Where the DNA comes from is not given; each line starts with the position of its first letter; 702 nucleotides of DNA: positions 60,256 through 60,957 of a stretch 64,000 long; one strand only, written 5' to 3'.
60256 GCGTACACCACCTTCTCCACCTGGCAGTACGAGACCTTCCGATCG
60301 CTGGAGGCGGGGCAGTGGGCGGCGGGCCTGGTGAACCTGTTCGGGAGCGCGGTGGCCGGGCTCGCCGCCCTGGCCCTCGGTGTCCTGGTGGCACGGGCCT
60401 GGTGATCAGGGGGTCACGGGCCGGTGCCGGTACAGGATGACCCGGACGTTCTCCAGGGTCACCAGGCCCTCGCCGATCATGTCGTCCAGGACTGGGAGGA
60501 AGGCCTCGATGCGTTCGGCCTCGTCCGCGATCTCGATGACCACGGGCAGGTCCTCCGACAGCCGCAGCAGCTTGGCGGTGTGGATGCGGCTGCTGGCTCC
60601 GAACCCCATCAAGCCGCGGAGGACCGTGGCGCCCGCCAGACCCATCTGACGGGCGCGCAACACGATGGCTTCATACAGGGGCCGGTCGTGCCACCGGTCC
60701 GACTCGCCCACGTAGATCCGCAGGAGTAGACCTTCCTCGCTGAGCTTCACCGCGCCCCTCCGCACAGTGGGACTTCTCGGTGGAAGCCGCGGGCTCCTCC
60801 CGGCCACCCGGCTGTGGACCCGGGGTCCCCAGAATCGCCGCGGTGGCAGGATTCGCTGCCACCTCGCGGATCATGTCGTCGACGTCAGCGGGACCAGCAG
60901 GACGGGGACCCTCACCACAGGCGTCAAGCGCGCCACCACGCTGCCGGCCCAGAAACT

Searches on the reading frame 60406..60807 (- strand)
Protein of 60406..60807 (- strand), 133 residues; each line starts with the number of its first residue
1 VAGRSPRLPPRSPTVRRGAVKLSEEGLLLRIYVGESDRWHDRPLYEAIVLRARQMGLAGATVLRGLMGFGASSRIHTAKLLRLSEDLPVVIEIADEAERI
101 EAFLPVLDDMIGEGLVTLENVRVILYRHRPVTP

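Call 69: search_protein_families(library=pfam, proteins=[window:60406-60807:-])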
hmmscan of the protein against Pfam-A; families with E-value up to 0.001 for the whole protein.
window:60406-60807:- (133 aa): 1 family
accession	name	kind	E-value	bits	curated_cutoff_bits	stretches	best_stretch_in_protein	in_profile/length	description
PF02641.20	DUF190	-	5.3e-43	145.7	23.4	1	28-123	2-97/97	Uncharacterized ACR, COG1993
